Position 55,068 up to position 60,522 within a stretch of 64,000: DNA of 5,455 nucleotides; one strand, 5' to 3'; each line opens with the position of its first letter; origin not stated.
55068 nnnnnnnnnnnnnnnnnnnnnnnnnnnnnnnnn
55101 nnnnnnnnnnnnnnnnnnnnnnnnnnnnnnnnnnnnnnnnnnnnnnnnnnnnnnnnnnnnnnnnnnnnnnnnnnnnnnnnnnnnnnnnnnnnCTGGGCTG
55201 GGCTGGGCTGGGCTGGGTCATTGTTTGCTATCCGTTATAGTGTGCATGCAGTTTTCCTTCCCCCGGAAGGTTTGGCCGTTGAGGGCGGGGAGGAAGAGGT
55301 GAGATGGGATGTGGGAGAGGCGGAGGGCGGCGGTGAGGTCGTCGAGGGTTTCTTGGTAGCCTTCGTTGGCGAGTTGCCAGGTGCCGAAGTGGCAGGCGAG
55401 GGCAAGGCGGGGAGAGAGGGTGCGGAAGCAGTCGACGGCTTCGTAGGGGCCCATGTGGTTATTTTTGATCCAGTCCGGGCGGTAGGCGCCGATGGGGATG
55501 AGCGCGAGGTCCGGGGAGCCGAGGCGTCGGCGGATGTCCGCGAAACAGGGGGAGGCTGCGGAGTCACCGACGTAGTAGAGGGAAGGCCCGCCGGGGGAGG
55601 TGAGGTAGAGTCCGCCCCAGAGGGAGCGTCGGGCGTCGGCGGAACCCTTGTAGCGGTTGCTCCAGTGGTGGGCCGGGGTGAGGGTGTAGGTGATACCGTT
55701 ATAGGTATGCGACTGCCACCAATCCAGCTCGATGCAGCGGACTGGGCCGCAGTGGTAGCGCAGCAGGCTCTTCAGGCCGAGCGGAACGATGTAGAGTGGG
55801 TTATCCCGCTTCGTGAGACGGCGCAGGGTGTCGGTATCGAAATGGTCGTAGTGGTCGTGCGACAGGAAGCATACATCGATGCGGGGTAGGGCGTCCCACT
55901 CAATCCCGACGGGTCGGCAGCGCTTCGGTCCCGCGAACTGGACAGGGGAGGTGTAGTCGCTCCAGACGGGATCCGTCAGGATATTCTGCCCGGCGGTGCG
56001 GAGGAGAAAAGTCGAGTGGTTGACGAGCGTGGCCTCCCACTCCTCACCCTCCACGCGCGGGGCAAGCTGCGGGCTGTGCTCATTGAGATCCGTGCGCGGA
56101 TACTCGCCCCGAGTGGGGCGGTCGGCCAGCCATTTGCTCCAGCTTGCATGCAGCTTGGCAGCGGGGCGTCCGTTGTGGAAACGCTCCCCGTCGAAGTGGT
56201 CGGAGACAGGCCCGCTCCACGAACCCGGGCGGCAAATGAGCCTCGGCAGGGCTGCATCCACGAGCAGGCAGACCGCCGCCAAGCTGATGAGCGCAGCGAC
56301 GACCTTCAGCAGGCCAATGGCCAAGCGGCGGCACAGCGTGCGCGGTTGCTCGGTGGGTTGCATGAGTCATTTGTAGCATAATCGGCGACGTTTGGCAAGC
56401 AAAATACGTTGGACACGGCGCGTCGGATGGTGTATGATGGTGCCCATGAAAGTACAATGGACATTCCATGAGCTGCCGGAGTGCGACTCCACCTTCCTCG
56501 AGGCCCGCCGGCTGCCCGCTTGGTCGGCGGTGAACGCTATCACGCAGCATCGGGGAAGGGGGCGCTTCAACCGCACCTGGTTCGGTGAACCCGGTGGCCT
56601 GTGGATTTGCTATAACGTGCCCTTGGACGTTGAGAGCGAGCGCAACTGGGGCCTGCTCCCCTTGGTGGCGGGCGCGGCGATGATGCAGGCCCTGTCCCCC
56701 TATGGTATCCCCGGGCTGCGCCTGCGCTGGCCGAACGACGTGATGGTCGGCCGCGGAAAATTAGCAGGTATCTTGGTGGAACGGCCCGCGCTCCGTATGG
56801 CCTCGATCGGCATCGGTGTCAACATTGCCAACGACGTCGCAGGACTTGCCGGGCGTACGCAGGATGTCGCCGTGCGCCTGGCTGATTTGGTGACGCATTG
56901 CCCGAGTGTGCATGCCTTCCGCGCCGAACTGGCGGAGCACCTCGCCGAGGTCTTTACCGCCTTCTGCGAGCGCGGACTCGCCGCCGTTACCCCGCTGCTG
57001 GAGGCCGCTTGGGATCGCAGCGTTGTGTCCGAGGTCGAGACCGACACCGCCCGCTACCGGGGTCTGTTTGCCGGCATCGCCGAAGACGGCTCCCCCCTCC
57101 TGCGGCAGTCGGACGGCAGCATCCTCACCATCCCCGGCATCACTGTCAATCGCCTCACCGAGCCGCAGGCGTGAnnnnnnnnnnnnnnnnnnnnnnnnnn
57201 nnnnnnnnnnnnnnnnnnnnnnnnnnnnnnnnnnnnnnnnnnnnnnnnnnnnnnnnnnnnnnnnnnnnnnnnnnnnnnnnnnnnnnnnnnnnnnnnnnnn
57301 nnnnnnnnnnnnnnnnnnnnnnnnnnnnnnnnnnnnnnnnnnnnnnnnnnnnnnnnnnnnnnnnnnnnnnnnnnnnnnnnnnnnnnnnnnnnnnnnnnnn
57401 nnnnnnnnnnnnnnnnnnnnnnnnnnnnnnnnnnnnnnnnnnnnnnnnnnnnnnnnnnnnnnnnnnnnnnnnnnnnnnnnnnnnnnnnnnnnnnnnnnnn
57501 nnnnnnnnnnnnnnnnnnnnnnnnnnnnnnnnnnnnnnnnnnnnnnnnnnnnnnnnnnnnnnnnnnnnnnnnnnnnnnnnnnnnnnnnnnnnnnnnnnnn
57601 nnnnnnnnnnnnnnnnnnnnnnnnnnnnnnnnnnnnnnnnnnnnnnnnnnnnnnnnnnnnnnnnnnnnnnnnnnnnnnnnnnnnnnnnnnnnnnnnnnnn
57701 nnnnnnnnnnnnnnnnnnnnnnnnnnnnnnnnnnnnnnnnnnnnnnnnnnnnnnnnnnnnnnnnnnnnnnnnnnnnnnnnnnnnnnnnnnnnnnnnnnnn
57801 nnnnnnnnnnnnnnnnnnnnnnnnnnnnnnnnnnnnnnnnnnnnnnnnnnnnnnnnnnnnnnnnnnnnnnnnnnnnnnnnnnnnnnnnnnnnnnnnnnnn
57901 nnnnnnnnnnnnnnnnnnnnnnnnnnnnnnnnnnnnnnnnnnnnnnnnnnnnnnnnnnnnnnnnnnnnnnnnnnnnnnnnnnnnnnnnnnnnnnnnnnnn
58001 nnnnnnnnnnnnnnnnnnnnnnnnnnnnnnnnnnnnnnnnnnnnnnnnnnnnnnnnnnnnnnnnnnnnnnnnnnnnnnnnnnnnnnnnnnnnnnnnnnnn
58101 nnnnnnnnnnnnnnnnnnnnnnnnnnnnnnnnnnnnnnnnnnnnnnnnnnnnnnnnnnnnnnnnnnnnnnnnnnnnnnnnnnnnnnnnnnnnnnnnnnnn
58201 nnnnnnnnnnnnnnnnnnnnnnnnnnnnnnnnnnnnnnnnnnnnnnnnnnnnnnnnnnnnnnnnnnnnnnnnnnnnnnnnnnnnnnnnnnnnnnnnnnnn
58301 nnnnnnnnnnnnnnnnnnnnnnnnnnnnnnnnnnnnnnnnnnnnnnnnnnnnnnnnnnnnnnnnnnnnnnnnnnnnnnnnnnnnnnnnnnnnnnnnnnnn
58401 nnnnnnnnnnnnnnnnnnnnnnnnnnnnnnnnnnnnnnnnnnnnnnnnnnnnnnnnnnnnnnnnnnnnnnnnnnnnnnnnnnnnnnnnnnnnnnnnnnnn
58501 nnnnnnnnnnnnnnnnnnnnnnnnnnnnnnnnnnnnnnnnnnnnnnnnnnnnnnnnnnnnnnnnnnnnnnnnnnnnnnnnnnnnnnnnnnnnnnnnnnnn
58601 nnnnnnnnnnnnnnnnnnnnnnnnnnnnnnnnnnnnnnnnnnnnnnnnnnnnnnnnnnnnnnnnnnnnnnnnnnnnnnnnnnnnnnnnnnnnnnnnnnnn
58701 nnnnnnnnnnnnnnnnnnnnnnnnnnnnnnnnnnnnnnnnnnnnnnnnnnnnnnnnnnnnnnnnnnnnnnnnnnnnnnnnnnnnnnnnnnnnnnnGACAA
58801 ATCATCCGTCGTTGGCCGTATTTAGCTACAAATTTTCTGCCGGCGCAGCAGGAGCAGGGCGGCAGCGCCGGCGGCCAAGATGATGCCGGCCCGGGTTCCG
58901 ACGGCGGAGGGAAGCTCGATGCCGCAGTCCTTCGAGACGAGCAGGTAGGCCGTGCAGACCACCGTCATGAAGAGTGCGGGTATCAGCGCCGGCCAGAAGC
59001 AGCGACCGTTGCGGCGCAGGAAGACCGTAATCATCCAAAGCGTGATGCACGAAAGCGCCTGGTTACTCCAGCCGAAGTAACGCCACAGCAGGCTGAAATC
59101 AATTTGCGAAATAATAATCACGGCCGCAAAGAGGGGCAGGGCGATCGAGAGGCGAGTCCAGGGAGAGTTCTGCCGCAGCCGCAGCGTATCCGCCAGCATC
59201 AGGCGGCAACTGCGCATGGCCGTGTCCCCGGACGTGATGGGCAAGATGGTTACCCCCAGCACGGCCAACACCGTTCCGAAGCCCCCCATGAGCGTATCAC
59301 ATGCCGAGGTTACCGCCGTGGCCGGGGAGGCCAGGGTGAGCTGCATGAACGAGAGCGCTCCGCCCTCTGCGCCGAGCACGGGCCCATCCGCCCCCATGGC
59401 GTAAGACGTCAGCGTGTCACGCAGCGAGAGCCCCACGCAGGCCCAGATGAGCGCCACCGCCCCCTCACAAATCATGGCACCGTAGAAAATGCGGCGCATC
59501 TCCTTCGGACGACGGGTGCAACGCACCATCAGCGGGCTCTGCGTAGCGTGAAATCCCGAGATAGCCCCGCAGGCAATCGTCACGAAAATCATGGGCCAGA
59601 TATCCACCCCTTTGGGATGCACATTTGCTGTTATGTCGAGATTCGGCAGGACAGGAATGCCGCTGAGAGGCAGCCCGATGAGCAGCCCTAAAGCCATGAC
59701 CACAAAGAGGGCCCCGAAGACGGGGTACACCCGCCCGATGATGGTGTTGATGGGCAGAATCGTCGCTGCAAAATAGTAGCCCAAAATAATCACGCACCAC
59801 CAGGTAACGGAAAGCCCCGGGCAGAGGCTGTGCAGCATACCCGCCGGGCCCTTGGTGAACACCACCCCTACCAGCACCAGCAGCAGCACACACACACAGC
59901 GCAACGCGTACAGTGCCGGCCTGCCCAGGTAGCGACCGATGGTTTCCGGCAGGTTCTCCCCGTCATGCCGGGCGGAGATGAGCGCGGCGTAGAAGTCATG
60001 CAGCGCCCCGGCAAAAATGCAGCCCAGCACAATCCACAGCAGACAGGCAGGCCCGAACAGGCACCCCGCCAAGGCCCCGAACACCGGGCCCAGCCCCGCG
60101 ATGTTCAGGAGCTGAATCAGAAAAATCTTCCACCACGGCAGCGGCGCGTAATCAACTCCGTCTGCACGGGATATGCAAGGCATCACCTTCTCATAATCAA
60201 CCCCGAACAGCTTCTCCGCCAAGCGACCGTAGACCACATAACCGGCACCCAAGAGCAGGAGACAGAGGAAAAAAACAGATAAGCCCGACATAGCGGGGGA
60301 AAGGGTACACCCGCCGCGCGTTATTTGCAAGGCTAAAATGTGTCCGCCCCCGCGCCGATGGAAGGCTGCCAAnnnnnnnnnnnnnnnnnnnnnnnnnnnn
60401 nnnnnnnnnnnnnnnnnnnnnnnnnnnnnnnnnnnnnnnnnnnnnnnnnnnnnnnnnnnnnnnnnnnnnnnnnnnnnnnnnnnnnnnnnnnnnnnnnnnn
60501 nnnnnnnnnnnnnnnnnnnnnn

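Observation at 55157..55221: Phase-variable glycosyltransferase: (CCAGC)5 tract right after the start codon puts the gene OFF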

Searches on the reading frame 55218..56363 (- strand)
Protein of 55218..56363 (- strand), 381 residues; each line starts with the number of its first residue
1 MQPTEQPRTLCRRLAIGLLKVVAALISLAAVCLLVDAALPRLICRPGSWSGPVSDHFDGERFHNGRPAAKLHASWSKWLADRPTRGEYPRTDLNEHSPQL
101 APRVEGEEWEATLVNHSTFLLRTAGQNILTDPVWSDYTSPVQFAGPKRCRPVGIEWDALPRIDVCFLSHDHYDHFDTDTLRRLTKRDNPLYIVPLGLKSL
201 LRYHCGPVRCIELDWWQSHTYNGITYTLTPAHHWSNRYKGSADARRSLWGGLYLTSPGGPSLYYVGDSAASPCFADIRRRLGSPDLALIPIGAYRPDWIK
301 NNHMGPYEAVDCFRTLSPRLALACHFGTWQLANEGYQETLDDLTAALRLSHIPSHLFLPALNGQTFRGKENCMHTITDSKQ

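Call 5: search_protein_families(library=pfam, proteins=[window:55218-56363:-], max_evalue=0.01)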
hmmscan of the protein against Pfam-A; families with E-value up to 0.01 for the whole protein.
window:55218-56363:- (381 aa): 2 families
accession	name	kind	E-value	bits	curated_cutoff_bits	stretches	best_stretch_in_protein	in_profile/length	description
PF12706.13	Lactamase_B_2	-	4.2e-40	137.9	27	1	127-326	2-200/200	Beta-lactamase superfamily domain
PF13483.12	Lactamase_B_3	-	1.9e-17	64.1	24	1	112-325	3-160/160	Beta-lactamase superfamily domain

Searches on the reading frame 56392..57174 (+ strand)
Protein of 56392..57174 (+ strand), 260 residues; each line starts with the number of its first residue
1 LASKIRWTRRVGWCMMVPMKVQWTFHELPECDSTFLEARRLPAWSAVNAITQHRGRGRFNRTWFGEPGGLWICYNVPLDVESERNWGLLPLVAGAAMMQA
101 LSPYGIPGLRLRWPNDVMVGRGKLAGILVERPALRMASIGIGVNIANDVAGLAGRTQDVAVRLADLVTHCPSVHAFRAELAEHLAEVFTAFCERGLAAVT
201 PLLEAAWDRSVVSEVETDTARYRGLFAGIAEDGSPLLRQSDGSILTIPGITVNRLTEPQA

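Call 5: search_protein_families(library=pfam, proteins=[window:56392-57174:+], max_evalue=0.01)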
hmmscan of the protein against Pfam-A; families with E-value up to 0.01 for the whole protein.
window:56392-57174:+ (260 aa): 1 family
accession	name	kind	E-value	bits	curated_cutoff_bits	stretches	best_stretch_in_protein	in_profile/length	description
PF03099.24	BPL_LplA_LipB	-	5.6e-11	42.9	21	1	48-144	28-133/133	Biotin/lipoate A/B protein ligase family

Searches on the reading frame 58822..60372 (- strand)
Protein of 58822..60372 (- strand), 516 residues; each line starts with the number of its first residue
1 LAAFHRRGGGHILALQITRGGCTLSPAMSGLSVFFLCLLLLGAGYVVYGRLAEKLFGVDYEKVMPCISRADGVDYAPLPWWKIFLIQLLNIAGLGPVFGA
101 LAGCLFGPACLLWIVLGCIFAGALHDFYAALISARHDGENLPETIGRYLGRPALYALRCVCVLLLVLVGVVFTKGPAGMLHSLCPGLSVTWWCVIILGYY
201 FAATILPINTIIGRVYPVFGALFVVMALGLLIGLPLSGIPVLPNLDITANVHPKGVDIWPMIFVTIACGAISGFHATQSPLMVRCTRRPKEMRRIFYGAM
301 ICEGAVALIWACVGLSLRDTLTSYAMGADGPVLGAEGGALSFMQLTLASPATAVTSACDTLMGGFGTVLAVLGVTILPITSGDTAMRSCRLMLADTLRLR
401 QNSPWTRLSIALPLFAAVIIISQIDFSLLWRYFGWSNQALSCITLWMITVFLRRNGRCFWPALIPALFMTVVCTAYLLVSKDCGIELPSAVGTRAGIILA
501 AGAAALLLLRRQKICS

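Call 5: search_protein_families(library=pfam, proteins=[window:58822-60372:-], max_evalue=0.01)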
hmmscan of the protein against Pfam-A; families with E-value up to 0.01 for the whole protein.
window:58822-60372:- (516 aa): 1 family
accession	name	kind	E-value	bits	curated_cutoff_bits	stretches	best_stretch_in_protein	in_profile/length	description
PF02554.20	CstA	-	1.6e-51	176.1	27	3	31-173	3-147/560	Carbon starvation protein CstA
